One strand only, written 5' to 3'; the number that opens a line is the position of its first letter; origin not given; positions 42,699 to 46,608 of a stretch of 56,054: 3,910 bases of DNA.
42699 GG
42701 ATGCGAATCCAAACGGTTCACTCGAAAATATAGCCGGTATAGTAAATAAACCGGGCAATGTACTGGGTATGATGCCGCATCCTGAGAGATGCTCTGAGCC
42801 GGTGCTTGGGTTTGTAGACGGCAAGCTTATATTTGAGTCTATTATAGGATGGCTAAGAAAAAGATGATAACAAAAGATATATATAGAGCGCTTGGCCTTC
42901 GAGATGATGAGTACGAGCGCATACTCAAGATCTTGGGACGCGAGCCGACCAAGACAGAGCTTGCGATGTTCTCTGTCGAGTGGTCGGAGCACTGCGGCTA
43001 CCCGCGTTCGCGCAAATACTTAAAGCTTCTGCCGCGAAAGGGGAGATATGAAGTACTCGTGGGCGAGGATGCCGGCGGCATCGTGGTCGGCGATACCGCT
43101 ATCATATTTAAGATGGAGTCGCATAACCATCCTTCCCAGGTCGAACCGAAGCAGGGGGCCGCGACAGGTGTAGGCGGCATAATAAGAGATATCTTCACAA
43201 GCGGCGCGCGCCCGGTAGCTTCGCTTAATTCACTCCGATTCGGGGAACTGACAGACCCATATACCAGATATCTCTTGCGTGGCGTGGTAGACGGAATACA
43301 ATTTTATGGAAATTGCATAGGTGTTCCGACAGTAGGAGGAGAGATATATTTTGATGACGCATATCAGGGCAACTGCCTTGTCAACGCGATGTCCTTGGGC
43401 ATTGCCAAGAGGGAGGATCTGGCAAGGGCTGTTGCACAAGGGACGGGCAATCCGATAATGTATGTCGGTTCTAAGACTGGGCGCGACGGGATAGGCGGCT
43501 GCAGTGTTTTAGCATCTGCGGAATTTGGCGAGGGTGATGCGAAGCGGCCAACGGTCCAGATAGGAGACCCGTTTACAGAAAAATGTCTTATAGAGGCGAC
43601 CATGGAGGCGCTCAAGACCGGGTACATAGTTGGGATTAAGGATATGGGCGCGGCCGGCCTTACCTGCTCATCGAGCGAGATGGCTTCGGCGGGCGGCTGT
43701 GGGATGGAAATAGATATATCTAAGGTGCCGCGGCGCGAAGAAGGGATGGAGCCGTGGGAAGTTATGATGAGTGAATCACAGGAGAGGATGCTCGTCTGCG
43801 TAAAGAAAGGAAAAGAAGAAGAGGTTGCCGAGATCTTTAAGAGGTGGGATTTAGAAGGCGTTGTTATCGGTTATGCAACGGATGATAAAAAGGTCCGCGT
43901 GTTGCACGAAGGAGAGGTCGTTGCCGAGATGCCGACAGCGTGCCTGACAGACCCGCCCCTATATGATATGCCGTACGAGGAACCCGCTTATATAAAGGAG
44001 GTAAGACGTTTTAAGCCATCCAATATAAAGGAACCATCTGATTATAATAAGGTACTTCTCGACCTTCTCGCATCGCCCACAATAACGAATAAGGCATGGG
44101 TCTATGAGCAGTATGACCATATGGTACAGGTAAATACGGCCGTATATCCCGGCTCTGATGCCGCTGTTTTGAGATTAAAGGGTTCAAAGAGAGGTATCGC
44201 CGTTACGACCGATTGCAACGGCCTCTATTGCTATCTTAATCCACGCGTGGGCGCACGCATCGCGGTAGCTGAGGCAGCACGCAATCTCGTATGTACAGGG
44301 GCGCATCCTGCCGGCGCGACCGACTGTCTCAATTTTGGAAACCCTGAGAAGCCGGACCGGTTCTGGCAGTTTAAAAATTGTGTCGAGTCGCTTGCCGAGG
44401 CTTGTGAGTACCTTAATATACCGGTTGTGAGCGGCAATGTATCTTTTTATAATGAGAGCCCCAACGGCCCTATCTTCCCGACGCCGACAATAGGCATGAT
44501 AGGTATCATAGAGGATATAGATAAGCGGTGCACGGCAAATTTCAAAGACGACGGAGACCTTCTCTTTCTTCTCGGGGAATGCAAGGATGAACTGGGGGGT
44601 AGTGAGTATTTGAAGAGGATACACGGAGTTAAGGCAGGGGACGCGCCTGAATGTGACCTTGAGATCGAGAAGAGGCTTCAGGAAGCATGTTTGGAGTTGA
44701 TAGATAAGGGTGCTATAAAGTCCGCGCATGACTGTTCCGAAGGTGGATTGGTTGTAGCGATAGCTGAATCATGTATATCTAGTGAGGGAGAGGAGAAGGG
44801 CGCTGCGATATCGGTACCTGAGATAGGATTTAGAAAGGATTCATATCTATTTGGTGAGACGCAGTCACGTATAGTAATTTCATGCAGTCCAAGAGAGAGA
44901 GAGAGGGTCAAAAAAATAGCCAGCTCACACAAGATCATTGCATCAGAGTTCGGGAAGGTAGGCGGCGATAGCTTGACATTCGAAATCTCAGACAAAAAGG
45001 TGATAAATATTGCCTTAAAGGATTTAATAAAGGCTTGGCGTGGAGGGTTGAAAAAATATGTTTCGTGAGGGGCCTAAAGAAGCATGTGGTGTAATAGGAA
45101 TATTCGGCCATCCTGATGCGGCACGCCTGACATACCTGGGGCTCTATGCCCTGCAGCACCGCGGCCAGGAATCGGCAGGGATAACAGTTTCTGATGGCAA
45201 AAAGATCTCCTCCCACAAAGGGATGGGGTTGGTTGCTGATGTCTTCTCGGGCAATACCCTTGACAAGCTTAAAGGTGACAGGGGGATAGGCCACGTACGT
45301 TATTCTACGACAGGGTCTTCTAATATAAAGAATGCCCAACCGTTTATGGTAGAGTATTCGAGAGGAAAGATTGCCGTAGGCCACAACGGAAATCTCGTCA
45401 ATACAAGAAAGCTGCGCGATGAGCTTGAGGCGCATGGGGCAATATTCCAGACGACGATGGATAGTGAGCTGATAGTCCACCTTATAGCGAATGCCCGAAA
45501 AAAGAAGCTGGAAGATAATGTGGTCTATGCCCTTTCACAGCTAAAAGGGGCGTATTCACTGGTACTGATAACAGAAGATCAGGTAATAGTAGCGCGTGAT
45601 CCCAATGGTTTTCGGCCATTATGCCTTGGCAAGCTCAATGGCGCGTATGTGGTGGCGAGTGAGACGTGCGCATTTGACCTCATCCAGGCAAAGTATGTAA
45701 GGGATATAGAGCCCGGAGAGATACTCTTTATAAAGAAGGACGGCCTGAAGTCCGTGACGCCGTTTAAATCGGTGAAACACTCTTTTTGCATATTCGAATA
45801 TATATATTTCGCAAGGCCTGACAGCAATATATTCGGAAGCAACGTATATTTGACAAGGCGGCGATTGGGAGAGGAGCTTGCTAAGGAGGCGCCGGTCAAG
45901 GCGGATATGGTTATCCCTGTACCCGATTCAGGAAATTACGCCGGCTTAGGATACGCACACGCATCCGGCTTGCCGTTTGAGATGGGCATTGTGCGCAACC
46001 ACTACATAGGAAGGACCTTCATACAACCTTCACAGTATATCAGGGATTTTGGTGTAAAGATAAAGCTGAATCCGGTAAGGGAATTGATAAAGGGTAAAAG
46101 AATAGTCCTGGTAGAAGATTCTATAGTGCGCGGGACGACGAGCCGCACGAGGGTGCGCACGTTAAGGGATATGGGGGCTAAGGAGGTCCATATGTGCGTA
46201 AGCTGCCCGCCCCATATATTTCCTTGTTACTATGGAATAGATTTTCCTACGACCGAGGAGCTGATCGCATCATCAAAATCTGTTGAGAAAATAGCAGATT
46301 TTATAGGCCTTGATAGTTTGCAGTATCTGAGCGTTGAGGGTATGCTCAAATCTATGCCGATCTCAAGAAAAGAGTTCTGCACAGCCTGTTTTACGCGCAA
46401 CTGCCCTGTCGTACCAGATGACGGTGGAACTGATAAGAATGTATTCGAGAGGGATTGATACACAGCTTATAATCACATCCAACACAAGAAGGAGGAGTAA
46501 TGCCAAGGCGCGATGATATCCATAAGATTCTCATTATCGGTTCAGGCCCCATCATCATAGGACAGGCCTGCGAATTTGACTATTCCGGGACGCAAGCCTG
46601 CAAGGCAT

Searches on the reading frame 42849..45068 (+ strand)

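Call 49: search_protein_families(library=pfam, max_evalue=0.000001, proteins=[window:42849-45068:+])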
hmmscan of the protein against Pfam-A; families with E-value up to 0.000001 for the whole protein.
window:42849-45068:+ (739 aa): 3 families
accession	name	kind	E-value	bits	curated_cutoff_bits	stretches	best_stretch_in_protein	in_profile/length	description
PF02769.27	AIRS_C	-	2.2e-57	194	23.1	2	199-352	2-154/156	AIR synthase related protein, C-terminal domain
PF00586.29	AIRS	-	2.1e-51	173.5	24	2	435-554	1-112/112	AIR synthase related protein, N-terminal domain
PF18072.6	FGAR-AT_linker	-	1.4e-13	51.5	26.6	1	10-51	5-49/50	Formylglycinamide ribonucleotide amidotransferase linker domain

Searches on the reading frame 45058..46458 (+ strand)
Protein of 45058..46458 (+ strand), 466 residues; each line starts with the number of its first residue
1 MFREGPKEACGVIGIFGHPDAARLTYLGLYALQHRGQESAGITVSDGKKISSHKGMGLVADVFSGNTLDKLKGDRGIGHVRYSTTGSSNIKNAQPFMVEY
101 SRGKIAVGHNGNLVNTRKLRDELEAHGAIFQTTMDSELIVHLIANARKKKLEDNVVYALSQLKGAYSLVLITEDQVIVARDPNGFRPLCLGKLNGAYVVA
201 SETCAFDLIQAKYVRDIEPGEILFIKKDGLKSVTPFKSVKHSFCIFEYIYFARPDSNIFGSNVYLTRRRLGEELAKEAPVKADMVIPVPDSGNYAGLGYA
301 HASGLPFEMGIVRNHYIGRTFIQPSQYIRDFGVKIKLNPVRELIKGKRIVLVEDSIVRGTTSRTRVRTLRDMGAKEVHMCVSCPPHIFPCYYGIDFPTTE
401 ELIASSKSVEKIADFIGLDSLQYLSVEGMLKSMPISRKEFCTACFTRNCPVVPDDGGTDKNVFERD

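Call 49: search_protein_families(library=pfam, max_evalue=0.000001, proteins=[window:45058-46458:+])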
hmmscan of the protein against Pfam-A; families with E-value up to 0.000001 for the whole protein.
window:45058-46458:+ (466 aa): 3 families
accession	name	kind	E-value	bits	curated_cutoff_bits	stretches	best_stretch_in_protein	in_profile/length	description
PF13537.11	GATase_7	-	5.3e-20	72.1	25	1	89-206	9-121/123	Glutamine amidotransferase domain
PF13522.11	GATase_6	-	2.2e-19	70.2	27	1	72-202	9-130/130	Glutamine amidotransferase domain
PF13230.11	GATase_4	-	8.3e-07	28.6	23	0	72-141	70-135/272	Glutamine amidotransferases class-II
